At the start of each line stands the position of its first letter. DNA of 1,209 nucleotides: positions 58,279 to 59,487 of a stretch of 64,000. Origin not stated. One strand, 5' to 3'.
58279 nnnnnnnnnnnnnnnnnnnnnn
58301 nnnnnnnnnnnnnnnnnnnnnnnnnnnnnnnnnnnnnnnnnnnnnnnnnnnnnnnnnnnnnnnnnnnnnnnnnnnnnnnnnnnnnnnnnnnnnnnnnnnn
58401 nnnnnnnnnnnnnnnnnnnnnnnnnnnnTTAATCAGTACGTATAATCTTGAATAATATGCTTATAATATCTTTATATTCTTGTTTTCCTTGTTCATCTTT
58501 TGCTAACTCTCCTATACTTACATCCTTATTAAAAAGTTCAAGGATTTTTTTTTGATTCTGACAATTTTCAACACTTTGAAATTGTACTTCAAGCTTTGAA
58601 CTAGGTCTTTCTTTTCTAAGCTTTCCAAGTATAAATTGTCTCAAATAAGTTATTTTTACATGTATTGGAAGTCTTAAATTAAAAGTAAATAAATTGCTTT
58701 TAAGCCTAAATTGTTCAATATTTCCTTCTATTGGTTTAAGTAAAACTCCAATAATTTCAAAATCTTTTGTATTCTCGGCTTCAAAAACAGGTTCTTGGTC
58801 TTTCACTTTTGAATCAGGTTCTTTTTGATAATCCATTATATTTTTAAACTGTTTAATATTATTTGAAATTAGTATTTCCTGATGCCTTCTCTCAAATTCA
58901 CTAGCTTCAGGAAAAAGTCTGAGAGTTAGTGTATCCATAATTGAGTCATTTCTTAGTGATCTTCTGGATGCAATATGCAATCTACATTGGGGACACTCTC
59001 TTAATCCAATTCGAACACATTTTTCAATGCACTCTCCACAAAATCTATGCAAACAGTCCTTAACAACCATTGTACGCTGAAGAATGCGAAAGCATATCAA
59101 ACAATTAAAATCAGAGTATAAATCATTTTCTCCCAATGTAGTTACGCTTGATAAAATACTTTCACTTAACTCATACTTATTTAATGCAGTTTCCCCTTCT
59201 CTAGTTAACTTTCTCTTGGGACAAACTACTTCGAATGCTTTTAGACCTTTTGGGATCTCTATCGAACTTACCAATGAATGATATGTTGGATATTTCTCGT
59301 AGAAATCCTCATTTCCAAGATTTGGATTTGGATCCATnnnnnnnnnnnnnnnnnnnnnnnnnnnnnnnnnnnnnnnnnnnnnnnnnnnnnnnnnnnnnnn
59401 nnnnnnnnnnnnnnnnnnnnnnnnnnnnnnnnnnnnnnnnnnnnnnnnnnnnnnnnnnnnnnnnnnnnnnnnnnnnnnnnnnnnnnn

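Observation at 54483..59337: Three transcription/chromatin regulators within 5 kb: DP (E2F partner), a TBL1/Sif2-like LisH-WD40 corepressor subunit and a RING1B-like RING/RAWUL protein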

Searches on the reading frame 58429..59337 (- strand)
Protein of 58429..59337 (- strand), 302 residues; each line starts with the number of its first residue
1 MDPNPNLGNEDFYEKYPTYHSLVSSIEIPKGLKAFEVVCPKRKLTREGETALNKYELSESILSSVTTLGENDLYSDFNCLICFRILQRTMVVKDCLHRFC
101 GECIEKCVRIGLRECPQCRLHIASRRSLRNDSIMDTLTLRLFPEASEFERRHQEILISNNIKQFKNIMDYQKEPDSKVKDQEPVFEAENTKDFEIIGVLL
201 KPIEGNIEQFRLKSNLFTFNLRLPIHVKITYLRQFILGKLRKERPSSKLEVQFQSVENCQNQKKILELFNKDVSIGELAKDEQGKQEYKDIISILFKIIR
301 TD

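Call 3: search_protein_families(library=pfam, proteins=[window:58429-59337:-], max_evalue=0.1)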
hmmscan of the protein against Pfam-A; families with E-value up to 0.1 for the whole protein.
window:58429-59337:- (302 aa): 7 families
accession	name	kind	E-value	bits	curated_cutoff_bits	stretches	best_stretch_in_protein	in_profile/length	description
PF13923.12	zf-C3HC4_2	-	2.1e-08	34.3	27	1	78-118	1-40/40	Zinc finger, C3HC4 type (RING finger)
PF00097.31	zf-C3HC4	-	6.9e-07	29.5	21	1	79-118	1-40/40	Zinc finger, C3HC4 type (RING finger)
PF13920.12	zf-C3HC4_3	-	2.9e-05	24.2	27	1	77-124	3-48/49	Zinc finger, C3HC4 type (RING finger)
PF13639.12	zf-RING_2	-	7.6e-05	23.4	27.3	1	78-119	2-44/44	Ring finger domain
PF14634.12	zf-RING_5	-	0.00065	20.1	27.9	1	78-119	1-42/43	zinc-RING finger domain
PF02821.22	Staphylokinase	-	0.017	16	25.1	0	244-278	4-38/131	Staphylokinase/Streptokinase family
PF24921.1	RING_XB3-XBAT31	-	0.088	13.3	50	0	79-122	2-55/57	E3 ubiquitin-protein ligase XB3/XBAT31 RING finger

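Call 4: search_solved_structures(query=window:58429-59337:-, max_evalue=0.01, show_alignments=3)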
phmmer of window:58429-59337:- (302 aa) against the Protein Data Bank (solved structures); distinct sequences matched with E-value up to 0.01: 55.
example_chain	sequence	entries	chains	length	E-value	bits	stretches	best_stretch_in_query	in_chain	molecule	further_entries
6wi7_A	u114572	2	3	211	9.7e-23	83.9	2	67-146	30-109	E3 ubiquitin-protein ligase RING2, Polycomb complex protein BMI-1 chimera | E3 ubiquitin-protein ligase RING2,Polycomb complex protein BMI-1 chimera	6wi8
2ckl_B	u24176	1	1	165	3.7e-22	82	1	67-164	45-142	UBIQUITIN LIGASE PROTEIN RING2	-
9dby_L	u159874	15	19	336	1.9e-21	79.7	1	67-165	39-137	E3 ubiquitin-protein ligase RING2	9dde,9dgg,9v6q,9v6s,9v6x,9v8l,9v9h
8pp7_L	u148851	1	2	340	1.9e-21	79.7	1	67-165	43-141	E3 ubiquitin-protein ligase RING2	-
7nd1_A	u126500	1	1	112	4.4e-19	71.9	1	67-144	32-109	E3 ubiquitin-protein ligase RING2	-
4r8p_L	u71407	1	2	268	9.6e-19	70.8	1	67-147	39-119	E3 ubiquitin-protein ligase RING2, Ubiquitin-conjugating enzyme E2 D3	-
3rpg_C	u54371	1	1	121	1.1e-18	70.6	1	67-143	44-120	E3 ubiquitin-protein ligase RING2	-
4s3o_B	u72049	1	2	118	1.2e-18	70.5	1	67-143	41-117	E3 ubiquitin-protein ligase RING2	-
8grm_N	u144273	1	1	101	3e-18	69.2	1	67-143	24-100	Ring1B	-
2h0d_B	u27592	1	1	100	9.3e-18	67.6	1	67-141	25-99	Ubiquitin ligase protein RING2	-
1z6u_A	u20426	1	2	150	6.8e-07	31.9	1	27-146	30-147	Np95-like ring finger protein isoform b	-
9v9r_M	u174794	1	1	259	5.8e-06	28.9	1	71-156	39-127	Polycomb group RING finger protein 1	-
4s3o_C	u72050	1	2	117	6.5e-06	28.7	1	76-154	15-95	Polycomb group RING finger protein 5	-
2y43_A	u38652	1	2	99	1.3e-05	27.7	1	77-140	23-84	E3 UBIQUITIN-PROTEIN LIGASE RAD18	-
3fl2_A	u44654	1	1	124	1.3e-05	27.7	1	74-143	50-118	E3 ubiquitin-protein ligase UHRF1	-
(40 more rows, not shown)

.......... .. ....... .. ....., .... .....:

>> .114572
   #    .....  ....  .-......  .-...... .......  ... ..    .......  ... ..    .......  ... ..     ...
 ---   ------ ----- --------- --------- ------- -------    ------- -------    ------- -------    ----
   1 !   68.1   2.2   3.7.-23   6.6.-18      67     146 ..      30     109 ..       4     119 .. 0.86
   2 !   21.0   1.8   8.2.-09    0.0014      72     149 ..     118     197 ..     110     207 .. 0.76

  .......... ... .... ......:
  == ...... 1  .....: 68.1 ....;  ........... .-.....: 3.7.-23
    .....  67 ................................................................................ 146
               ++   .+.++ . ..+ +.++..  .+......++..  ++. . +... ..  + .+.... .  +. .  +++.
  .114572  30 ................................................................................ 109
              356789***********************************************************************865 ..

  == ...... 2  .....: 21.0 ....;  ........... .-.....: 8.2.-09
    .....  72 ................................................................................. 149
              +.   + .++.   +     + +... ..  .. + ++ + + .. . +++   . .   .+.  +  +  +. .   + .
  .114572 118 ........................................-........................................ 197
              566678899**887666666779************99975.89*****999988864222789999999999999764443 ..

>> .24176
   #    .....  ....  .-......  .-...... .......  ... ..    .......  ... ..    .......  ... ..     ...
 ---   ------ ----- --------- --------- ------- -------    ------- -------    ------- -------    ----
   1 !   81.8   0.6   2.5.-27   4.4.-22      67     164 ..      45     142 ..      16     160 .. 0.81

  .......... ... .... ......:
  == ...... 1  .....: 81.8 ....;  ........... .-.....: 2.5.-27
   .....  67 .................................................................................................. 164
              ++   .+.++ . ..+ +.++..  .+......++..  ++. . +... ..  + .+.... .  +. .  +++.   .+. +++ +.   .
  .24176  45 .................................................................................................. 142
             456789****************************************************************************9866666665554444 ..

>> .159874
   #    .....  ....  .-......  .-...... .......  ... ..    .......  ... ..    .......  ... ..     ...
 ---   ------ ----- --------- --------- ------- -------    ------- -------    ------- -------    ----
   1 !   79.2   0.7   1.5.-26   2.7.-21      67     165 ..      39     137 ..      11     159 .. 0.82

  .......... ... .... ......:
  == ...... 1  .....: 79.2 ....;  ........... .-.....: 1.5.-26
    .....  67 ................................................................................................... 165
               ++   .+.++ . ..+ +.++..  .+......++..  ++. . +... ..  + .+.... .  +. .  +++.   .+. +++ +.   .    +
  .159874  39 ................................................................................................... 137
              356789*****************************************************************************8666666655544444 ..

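Call 7: find_homologous_proteins(query=window:58429-59337:-, max_evalue=0.001)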
Query window:58429-59337:- (302 aa): 17 proteins with E <= 0.001 among 932 candidates.
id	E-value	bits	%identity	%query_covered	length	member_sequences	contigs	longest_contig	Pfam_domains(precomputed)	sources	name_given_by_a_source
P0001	1.0e-196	670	99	100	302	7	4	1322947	PF00097.32,PF13923.13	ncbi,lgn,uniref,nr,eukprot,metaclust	ncbi:unnamed protein product [Cryptosporidium hominis]|uniref:Zinc finger containing protein n=2 Tax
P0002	5.2e-170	582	88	100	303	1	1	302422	PF00097.32,PF13923.13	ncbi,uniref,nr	ncbi:RING finger containing [Cryptosporidium sp. chipmunk genotype I]|uniref:RING finger containing 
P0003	1.5e-165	567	85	100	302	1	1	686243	PF00097.32,PF13923.13,PF13920.13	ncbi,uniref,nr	ncbi:RING finger containing protein [Cryptosporidium ubiquitum]|uniref:RING finger containing protei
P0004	1.0e-161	555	85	100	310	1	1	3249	PF00097.32,PF13923.13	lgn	-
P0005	1.6e-139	482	72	100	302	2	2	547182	PF00097.32,PF13923.13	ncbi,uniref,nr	ncbi:RING finger containing protein [Cryptosporidium canis]|uniref:RING finger containing protein n=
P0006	2.8e-137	475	72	100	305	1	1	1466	PF00097.32,PF13923.13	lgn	-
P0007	9.9e-134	463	71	99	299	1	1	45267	PF00097.32,PF13923.13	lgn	-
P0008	1.1e-118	414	62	100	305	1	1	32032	PF00097.32,PF13923.13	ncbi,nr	ncbi:zinc finger, C3HC4 type (RING finger) domain-containing protein [Cryptosporidium felis]|nr:zinc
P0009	5.1e-77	277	52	84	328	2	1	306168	PF00097.32,PF13923.13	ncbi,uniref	ncbi:hypothetical protein RS030_172577 [Cryptosporidium xiaoi]|uniref:RING-type domain-containing pr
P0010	2.9e-76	274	53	87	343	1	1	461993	PF00097.32,PF13923.13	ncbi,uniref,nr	ncbi:hypothetical protein FG386_002736 [Cryptosporidium ryanae]|uniref:uncharacterized protein n=1 T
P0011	6.1e-65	237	44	91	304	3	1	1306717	PF00097.32,PF13923.13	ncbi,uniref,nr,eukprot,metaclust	ncbi:zinc finger, C3HC4 type domain-containing protein [Cryptosporidium muris RN66]|uniref:Zinc fing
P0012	5.0e-32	129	49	45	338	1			PF00097.32,PF13923.13,PF13639.13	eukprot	eukprot:GHVS01085492.1.p1 GENE.GHVS01085492.1~~GHVS01085492.1.p1 ORF type:complete len:384 (-),score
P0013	7.1e-32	129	59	33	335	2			PF00097.32,PF13923.13,PF13639.13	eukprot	eukprot:GHVS01081129.1.p1 GENE.GHVS01081129.1~~GHVS01081129.1.p1 ORF type:complete len:336 (+),score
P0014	1.4e-31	128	58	33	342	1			PF00097.32,PF13923.13,PF13639.13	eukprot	eukprot:GHVS01081133.1.p1 GENE.GHVS01081133.1~~GHVS01081133.1.p1 ORF type:complete len:394 (+),score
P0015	4.7e-30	123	47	44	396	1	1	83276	PF00097.32,PF13923.13,PF13639.13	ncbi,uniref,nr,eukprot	ncbi:zinc finger, C3HC4 type (RING finger) domain-containing protein [Cardiosporidium cionae]|uniref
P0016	1.8e-22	98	36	64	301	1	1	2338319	PF00097.32,PF13923.13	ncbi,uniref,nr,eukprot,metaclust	ncbi:hypothetical protein BEWA_010870 [Theileria equi strain WA]|uniref:RING-type domain-containing 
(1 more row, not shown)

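Call 14: list_cluster_members(proteins=[window:58429-59337:-, window:56274-58388:+, window:54483-55373:-])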
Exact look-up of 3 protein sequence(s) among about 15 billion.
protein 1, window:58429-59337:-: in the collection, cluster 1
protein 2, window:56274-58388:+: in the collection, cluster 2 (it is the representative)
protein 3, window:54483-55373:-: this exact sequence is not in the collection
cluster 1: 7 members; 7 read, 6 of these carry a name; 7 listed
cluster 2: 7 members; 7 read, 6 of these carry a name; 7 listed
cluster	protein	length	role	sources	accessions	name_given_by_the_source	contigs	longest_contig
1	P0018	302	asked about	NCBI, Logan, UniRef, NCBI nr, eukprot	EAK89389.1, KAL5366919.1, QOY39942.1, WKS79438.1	RING finger containing protein [Cryptosporidium parvum Iowa II] | RING finger containing protein n=2 Tax=Cryptosporidium parvum TaxID=5807 ... | QOY39942.1 hypothetical protein CPATCC_004007 [Cryptosporidium parvum]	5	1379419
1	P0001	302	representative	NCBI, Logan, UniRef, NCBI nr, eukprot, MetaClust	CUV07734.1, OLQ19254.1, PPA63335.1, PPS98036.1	unnamed protein product [Cryptosporidium hominis] | Zinc finger containing protein n=2 Tax=Cryptosporidium hominis TaxID=237895 ... | putative E3 ubiquitin-protein ligase RING1b [Cryptosporidium hominis]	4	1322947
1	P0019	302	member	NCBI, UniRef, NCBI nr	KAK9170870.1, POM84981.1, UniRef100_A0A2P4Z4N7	Zinc finger, C3HC4 type (RING finger) family protein [Cryptosporidium meleagridis] | Zinc finger, C3HC4 type (RING finger) family protein n=1 Tax=Cryptosporidium meleagridis ...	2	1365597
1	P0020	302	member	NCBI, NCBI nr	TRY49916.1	Zinc finger, RING/FYVE/PHD-type domain containing protein [Cryptosporidium tyzzeri]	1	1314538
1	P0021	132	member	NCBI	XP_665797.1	hypothetical protein, partial [Cryptosporidium hominis TU502]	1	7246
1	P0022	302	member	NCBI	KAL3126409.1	RING finger containing protein [Cryptosporidium hominis]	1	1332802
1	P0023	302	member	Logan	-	-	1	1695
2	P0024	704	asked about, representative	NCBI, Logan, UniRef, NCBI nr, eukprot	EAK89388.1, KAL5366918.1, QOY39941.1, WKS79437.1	LisH domain at N + WD40 repeats [Cryptosporidium parvum Iowa II] | LisH domain at N + WD40 repeats n=2 Tax=Cryptosporidium parvum TaxID=5807 ... | QOY39941.1 hypothetical protein CPATCC_004006 [Cryptosporidium parvum]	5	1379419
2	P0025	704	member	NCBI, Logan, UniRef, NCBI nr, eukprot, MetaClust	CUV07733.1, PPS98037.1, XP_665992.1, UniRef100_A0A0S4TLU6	unnamed protein product [Cryptosporidium hominis] | LisH motif/WD40/YVTN repeat containing protein n=1 Tax=Cryptosporidium hominis ... | hypothetical protein [Cryptosporidium hominis TU502]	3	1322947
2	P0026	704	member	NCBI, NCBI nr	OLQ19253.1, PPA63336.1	LisH family protein [Cryptosporidium hominis] | hypothetical protein ChTU502y2012_421g0060 [Cryptosporidium hominis]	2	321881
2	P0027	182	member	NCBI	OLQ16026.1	hypothetical protein ChTU502y2012_312g0005, partial [Cryptosporidium hominis]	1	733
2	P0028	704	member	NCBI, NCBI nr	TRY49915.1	LisH motif/WD40/YVTN repeat containing protein [Cryptosporidium tyzzeri]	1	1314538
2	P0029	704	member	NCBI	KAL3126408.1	LisH domain-containing protein [Cryptosporidium hominis]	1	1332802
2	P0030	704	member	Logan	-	-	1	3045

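Call 27: predict_structure(alignment_id=A1)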
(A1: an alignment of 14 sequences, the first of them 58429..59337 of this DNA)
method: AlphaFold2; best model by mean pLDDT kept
length: 302 residues; sequences in the alignment: 14
mean_pLDDT: 58.8   pTM: 0.37
mean pLDDT of the five models: 58.8, 58.7, 55.6, 52.3, 42.5
residues with pLDDT >= 90: 3; 70-90: 93; 50-70: 92; < 50: 114
segments of 3 or more residues with pLDDT < 50: 38-44, 55-57, 61-109, 114-133, 140-142, 172-191
pLDDT, mean of each block of 10 residues (from residue 1): 56 63 65 48 50 50 42 40 40 34 44 45 39 49 53 56 58 36 35 76 77 71 85 81 76 80 80 83 64 88 80
secondary structure, 60 per line:
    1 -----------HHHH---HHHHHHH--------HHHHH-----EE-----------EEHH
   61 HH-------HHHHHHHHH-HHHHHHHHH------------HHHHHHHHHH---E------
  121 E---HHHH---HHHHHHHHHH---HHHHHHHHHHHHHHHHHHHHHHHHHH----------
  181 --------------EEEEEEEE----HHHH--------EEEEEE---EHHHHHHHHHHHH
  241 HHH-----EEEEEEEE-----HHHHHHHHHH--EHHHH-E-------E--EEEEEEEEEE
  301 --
elements in order: H12-15 H19-25 H34-38 H59-62 H70-78 H80-88 H101-110 H125-128 H132-141 H145-170 E195-202 H207-210 E219-224 H229-243 E249-256 H262-271 H275-278 E291-300

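Call 30: fold_search(model_id=the predicted structure, library=pdb)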
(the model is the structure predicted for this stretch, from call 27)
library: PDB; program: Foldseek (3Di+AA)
matches with E <= 10: 682; with E <= 0.001: 0
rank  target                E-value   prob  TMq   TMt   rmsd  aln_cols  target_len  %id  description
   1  9k2w_A                4.1e-03  0.99  0.20  0.13   7.0       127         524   16  Cryo-EM structure of USP7:DNMT1 complex; closed conformation (released 2025-06-25)
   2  3r66_C                6.5e-03  0.99  0.19  0.34   5.9       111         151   13  Crystal structure of human ISG15 in complex with NS1 N-terminal region from influenza virus B, Northeast Structural Ge (released 2011-06-08)
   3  5tla_D                8.4e-03  0.99  0.19  0.37   5.3       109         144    7  Crystal structure of mouse ISG15 (released 2017-05-03)
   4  3rpg_C                8.4e-03  0.77  0.14  0.31  14.5       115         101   31  Bmi1/Ring1b-UbcH5c complex structure (released 2011-08-17)
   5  8seb_B                9.6e-03  0.99  0.20  0.60   5.2       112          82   10  Cryo-EM structure of a single loaded human UBA7-UBE2L6-ISG15 adenylate complex (released 2023-10-11)
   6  4hpl_B                9.6e-03  0.98  0.19  0.55   6.1       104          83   10  PCGF1 Ub fold (RAWUL)/BCOR PUFD Complex (released 2013-05-01)
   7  5c6d_A                1.0e-02  0.98  0.20  0.20   7.1       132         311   17  Crystal structure of USP7 in complex with UHRF1 (released 2015-09-09)
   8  4z97_A                1.0e-02  0.94  0.19  0.12   7.4       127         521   14  Crystal structure of USP7 in complex with DNMT1(K1115Q) (released 2016-10-12)
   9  6bi8_C                1.1e-02  0.99  0.19  0.34   5.8       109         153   10  X-ray structure of MERS coronavirus papain-like protease in complex with human ISG15 (released 2018-11-07)
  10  9m1k_E                1.1e-02  0.97  0.19  0.52   5.8       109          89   12  Cryo-EM structure of the TBC-DE-Arl2-beta-tubulin complex with GTP (released 2025-10-22)
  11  4gdk_E                1.2e-02  0.99  0.23  0.26   5.2       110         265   15  Crystal Structure of Human Atg12~Atg5 Conjugate in Complex with an N-terminal Fragment of Atg16L1 (released 2012-12-05)
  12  4wpi_B                1.2e-02  0.97  0.20  0.18   6.7       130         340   15  Crystal structure of USP7 ubiquitin-like domains in extended conformation (released 2015-06-17)
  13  5npv_A                1.2e-02  0.99  0.21  0.24   5.7       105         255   13  Structure of human ATG5-ATG16L1(ATG5BD) complex (I4) (released 2017-10-11)
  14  7xpy                  1.2e-02  0.96  0.20  0.12   7.0       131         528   15  Crystal structure of USP7 in complex with its inhibitor (released 2022-08-24)
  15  4z96_A                1.2e-02  0.96  0.19  0.12   7.3       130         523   14  Crystal structure of DNMT1 in complex with USP7 (released 2016-10-12)
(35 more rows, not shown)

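Call 31: find_encoding_contigs(protein=P0011, flank=10000, max_places=2)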
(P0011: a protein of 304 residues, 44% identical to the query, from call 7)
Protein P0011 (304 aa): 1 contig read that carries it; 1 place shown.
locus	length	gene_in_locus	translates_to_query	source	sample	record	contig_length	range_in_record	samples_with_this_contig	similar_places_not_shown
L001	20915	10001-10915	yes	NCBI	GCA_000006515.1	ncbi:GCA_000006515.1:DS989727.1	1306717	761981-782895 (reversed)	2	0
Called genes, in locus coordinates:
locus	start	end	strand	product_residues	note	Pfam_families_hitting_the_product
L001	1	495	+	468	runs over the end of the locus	PF20511:PMI_typeI_cat, PF20512:PMI_typeI_hel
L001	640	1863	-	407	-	PF01417:ENTH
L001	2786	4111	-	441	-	-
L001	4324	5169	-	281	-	-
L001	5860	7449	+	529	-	PF04727:ELMO_CED12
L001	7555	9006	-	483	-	PF02204:VPS9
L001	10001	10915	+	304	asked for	PF00097:zf-C3HC4, PF13923:zf-C3HC4_2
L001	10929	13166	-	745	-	PF08513:LisH (faint), PF25174:Beta-prop_THOC3 (faint), PF24807:WD40_CDC20-Fz, PF23381:Beta-prop_IFT122_1st (faint), PF12894:ANAPC4_WD40 (faint), PF25173:Beta-prop_WDR3_1st (faint), PF23414:Beta-prop_EML_2 (weak), PF23756:Beta-prop_HPS5, +2 more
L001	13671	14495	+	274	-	PF02319:WHD_E2F_TDP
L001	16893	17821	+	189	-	PF00163:Ribosomal_S4, PF01479:S4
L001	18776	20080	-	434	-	PF26356:Pelota_N, PF03464:eRF1_2, PF03465:eRF1_3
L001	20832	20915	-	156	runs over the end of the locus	-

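Call 32: find_encoding_contigs(protein=P0016, flank=10000, max_places=1)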
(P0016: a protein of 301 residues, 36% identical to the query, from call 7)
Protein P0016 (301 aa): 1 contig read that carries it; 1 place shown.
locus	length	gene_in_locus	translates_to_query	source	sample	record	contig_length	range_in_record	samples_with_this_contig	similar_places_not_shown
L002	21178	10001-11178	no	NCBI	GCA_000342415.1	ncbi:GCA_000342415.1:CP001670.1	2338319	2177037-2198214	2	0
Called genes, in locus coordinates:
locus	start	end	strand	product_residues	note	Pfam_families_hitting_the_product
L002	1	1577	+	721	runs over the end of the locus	PF00641:Zn_ribbon_RanBP (faint), PF17780:OCRE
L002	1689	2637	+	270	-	PF03850:Tfb4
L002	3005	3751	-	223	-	PF00810:ER_lumen_recept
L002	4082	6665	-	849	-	-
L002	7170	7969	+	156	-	PF10247:Romo1 (weak)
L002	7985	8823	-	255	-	PF10584:Proteasome_A_N, PF00227:Proteasome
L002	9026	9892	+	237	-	PF10584:Proteasome_A_N, PF00227:Proteasome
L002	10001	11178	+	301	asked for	PF13923:zf-C3HC4_2 (faint), PF00097:zf-C3HC4 (weak)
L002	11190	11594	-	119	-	-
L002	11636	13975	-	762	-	PF01728:FtsJ, PF11861:DUF3381, PF07780:Spb1_C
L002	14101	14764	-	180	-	PF00137:ATP-synt_C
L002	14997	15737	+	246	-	-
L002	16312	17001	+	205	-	-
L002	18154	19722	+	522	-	-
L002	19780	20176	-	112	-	PF03501:S10_plectin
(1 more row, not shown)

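Call 33: find_encoding_contigs(protein=P0015, flank=10000, max_places=1)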
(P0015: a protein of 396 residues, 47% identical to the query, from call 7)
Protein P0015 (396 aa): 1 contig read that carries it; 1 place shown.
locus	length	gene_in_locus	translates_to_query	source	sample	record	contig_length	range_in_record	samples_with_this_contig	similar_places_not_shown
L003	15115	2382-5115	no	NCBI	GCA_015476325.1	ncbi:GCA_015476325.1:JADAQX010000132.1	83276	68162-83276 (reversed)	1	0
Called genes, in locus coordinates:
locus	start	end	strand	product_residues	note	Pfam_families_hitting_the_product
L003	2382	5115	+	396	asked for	PF13639:zf-RING_2 (weak), PF00097:zf-C3HC4, PF13923:zf-C3HC4_2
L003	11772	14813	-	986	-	-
